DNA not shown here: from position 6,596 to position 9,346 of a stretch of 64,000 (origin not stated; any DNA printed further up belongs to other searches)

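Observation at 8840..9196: Repeat-dense candidate oriT/operator between the replication-relaxation gene and traG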

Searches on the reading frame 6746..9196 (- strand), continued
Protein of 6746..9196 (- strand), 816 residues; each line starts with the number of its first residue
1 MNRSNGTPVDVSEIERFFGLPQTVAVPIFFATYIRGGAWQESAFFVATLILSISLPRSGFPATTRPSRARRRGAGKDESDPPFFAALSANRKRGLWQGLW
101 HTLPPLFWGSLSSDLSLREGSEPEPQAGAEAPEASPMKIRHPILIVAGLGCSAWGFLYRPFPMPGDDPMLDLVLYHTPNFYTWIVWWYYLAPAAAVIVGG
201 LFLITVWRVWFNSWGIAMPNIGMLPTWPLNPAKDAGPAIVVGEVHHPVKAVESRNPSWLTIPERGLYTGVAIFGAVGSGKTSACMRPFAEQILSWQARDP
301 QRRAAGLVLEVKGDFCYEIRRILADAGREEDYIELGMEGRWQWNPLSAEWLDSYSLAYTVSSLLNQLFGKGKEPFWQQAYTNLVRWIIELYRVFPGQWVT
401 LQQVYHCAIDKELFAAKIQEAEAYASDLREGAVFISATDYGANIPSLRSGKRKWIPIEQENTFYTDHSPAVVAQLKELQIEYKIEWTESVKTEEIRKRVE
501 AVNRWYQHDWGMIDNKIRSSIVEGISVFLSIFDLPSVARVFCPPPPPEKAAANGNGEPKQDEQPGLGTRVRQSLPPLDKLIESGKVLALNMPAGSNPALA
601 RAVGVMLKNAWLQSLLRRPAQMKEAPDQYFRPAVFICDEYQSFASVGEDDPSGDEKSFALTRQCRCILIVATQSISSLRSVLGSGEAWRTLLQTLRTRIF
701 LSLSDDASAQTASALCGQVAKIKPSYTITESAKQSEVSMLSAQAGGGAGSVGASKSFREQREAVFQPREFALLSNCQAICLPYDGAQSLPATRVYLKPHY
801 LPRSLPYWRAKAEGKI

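Call 80: find_homologous_proteins(query=L081:1369-3798:+, max_evalue=1e-50)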
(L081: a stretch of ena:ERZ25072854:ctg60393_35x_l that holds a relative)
Query L081:1369-3798:+ (810 aa): 875 proteins with E <= 1e-50 among 8000 candidates; the best 120 are listed.
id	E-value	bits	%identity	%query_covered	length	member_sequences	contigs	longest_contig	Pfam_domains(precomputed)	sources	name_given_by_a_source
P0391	0.0e+0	1823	98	100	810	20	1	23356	PF10412.16,PF19044.7,PF27097.1,PF01935.24,PF12846.14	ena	-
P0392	0.0e+0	1706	91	100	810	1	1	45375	PF10412.16,PF19044.7,PF27097.1,PF01935.24,PF12846.14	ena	-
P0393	0.0e+0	1699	90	100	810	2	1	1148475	PF10412.16,PF19044.7,PF01935.24,PF12846.14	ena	-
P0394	0.0e+0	1698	91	100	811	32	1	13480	PF19044.7,PF27097.1,PF01935.24,PF12846.14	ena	-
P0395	0.0e+0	1698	91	100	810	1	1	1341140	PF10412.16,PF19044.7,PF27097.1,PF01935.24,PF12846.14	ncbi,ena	-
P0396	0.0e+0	1686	90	100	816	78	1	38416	PF10412.16,PF19044.7,PF27097.1,PF01935.24,PF12846.14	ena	-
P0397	0.0e+0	1686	90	100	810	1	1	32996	PF10412.16,PF19044.7,PF27097.1,PF01935.24,PF12846.14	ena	-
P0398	0.0e+0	1685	90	100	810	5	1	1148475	PF10412.16,PF19044.7,PF27097.1,PF01935.24,PF12846.14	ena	-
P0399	0.0e+0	1683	90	100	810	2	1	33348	PF10412.16,PF19044.7,PF27097.1,PF01935.24,PF12846.14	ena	-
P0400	0.0e+0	1683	90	100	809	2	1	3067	PF10412.16,PF19044.7,PF27097.1,PF01935.24,PF12846.14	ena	-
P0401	0.0e+0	1679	90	100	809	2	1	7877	PF10412.16,PF19044.7,PF27097.1,PF01935.24,PF12846.14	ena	-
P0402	0.0e+0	1676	90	100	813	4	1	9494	PF10412.16,PF19044.7,PF27097.1,PF01935.24,PF12846.14,PF01580.25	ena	-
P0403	0.0e+0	1674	89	100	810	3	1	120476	PF10412.16,PF19044.7,PF01935.24,PF12846.14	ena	-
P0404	0.0e+0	1666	89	100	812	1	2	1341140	PF10412.16,PF19044.7,PF27097.1,PF01935.24,PF12846.14,PF01580.25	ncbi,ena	-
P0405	0.0e+0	1666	89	100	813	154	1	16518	PF10412.16,PF19044.7,PF27097.1,PF01935.24,PF12846.14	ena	-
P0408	0.0e+0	1515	81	100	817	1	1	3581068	PF10412.16,PF19044.7,PF27097.1,PF01935.24,PF12846.14,PF01580.25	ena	-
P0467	0.0e+0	1414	76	100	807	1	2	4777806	PF10412.16,PF19044.7,PF27097.1,PF12846.14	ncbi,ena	-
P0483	0.0e+0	1413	76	100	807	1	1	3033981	PF10412.16,PF19044.7,PF27097.1,PF01935.24,PF12846.14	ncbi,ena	-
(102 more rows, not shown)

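Call 81: find_encoding_contigs(protein=P0395, flank=10000, max_places=1)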
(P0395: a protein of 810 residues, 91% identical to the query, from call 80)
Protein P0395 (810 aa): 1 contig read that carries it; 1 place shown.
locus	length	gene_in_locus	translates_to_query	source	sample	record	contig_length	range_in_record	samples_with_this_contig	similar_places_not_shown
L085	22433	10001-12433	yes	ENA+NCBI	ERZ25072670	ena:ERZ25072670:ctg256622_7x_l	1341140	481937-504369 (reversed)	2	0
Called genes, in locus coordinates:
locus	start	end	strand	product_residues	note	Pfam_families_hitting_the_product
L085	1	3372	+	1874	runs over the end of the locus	PF24421:Ig_J (faint), PF25788:Ig_Rha78A_N (faint), PF12733:Cadherin-like, PF07495:Y_Y_Y (faint), PF00041:fn3, PF25059:FN3_DSCAM-DSCAML_C (weak), PF00041:fn3, PF00041:fn3, +7 more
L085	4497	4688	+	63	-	-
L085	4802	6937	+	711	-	PF12796:Ank_2 (weak), PF12796:Ank_2 (weak), PF00023:Ank (weak), PF13857:Ank_5, PF12796:Ank_2, PF12796:Ank_2, PF08401:ArdcN, PF18818:MPTase-PolyVal, +4 more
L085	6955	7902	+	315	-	-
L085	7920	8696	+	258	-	PF03389:MobA_MobL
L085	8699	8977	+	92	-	-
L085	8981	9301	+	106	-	-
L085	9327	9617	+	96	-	PF04956:TrbC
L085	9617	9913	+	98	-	PF05101:VirB3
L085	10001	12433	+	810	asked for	PF27097:VirB4_TrbE_N (weak), PF01935:DUF87, PF10412:TrwB_AAD_bind (faint), PF12846:AAA_10 (faint), PF19044:P-loop_TraG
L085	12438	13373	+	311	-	PF03524:CagX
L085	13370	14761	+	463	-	PF03743:TrbI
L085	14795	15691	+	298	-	-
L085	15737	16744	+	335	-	PF04610:TrbL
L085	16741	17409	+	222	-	PF04335:VirB8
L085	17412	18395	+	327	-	-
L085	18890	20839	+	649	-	PF10412:TrwB_AAD_bind (faint), PF12696:TraG-D_C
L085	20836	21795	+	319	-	PF00437:T2SSE, PF27713:UCP018868 (weak)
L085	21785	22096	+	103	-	PF12728:HTH_17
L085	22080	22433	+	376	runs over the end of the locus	PF00589:Phage_integrase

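Call 82: find_encoding_contigs(protein=P0483, flank=10000, max_places=1)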
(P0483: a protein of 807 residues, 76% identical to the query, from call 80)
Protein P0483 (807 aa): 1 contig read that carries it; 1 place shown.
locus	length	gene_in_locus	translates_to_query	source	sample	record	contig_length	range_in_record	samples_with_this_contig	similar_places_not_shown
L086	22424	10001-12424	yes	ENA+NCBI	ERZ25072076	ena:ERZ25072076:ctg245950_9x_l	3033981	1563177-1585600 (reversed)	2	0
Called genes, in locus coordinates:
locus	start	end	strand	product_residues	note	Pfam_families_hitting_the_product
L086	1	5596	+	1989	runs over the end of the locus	PF12733:Cadherin-like, PF07495:Y_Y_Y (faint), PF16656:Pur_ac_phosph_N (faint), PF21454:MSP1_barrel (faint), PF00041:fn3, PF21605:CRLF2-like_D2 (faint), PF00041:fn3, PF00041:fn3, +4 more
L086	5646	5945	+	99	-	-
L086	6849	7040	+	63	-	-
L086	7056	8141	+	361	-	PF08401:ArdcN, PF18818:MPTase-PolyVal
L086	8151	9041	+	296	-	-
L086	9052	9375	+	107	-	-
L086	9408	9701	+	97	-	PF04956:TrbC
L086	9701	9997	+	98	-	PF05101:VirB3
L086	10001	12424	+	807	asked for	PF27097:VirB4_TrbE_N (weak), PF10412:TrwB_AAD_bind (faint), PF12846:AAA_10 (faint), PF19044:P-loop_TraG, PF01935:DUF87 (weak)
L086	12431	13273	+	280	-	PF03524:CagX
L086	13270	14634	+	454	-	PF03743:TrbI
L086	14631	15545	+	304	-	-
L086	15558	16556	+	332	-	PF04610:TrbL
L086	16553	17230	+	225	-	PF04335:VirB8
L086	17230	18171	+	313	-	-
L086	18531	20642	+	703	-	PF10412:TrwB_AAD_bind (faint), PF12696:TraG-D_C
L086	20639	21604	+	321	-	PF00437:T2SSE, PF27713:UCP018868, PF13191:AAA_16 (weak), PF13555:AAA_29 (faint), PF13401:AAA_22 (faint)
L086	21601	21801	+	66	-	-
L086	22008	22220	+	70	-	PF12728:HTH_17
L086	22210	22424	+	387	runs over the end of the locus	PF00589:Phage_integrase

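Call 84: search_protein_families(library=pfam, proteins=[L085:6955-7902:+, L085:7920-8696:+, L086:8151-9041:+, L085:8699-8977:+, L085:8981-9301:+, L086:9052-9375:+, L085:4497-4688:+, L086:5646-5945:+], max_evalue=0.1)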
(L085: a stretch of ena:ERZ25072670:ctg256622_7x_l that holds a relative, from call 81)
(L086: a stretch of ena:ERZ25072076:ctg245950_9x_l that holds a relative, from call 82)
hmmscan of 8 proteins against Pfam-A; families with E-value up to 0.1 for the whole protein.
L085:6955-7902:+ (315 aa): 0 families

L085:7920-8696:+ (258 aa): 1 family
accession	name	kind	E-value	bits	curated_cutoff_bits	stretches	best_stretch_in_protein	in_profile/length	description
PF03389.21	MobA_MobL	-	1.5e-16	61.4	26.7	1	36-208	31-207/224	MobA/MobL family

L086:8151-9041:+ (296 aa): 2 families
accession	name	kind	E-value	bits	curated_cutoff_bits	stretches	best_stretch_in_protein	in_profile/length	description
PF23212.2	DUF7064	-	0.063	14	24.7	1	168-242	45-124/126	Domain of unknown function (DUF7064)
PF13814.12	Replic_Relax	-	0.078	13.5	25.3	1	67-151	13-101/191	Replication-relaxation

L085:8699-8977:+ (92 aa): 1 family
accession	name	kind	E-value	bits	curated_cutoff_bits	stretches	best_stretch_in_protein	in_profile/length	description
PF19086.5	Terpene_syn_C_2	-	0.027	14.7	23.7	1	13-87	27-102/199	Terpene synthase family 2, C-terminal metal binding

L085:8981-9301:+ (106 aa): 4 families
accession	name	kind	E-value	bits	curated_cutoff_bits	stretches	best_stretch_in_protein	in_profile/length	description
PF12832.13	MFS_1_like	-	0.0055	16.2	25.2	1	24-61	13-50/373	MFS_1 like family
PF05982.17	Sbt_1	-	0.021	14.6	27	1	12-63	59-110/308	Na+-dependent bicarbonate transporter superfamily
PF05762.20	VWA_CoxE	-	0.025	14.5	26.4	1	29-99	69-139/222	VWA domain containing CoxE-like protein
PF21741.2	DUF6867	-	0.051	14.5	27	1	5-45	4-45/106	Domain of unknown function (DUF6867)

L086:9052-9375:+ (107 aa): 1 family
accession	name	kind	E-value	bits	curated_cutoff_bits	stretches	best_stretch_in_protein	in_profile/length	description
PF07332.16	Phage_holin_3_6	-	0.00069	20.1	28.4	1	8-83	33-106/116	Putative Actinobacterial Holin-X, holin superfamily III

L085:4497-4688:+ (63 aa): 1 family
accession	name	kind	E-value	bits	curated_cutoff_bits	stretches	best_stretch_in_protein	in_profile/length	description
PF20432.4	Xre-like-HTH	-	0.093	13.5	25.8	0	20-49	1-30/63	Antitoxin Xre-like helix-turn-helix domain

L086:5646-5945:+ (99 aa): 0 families

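Call 103: find_encoding_contigs(protein=P0467, flank=10000, max_places=1)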
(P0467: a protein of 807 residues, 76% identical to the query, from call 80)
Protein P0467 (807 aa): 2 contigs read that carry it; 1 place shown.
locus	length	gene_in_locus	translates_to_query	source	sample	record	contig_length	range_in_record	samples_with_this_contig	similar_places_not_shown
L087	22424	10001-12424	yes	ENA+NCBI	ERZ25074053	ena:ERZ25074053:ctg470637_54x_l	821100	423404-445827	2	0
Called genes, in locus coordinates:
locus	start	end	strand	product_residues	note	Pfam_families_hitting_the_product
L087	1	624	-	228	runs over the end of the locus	PF03070:TENA_THI-4, PF14518:Haem_oxygenas_2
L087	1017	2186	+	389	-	PF14294:DUF4372, PF01609:DDE_Tnp_1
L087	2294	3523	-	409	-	PF01875:Memo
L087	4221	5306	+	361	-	PF13384:HTH_23, PF13518:HTH_28, PF13551:HTH_29, PF13565:HTH_32, PF13358:DDE_3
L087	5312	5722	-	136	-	-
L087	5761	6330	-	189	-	-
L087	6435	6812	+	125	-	-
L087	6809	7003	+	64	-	-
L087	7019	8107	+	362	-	PF08401:ArdcN, PF18818:MPTase-PolyVal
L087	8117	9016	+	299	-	-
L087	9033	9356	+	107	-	-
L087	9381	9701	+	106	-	PF04956:TrbC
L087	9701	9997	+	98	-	PF05101:VirB3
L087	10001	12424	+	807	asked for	PF27097:VirB4_TrbE_N (weak), PF10412:TrwB_AAD_bind (faint), PF12846:AAA_10 (faint), PF19044:P-loop_TraG (weak)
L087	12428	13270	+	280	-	PF03524:CagX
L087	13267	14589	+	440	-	PF03743:TrbI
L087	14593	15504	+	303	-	-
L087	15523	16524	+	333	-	PF04610:TrbL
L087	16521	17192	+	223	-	PF04335:VirB8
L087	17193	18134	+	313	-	-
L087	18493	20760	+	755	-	PF10412:TrwB_AAD_bind (faint)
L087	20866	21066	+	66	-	-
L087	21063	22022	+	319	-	PF00437:T2SSE, PF27713:UCP018868, PF13191:AAA_16 (faint)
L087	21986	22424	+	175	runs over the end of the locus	PF00565:SNase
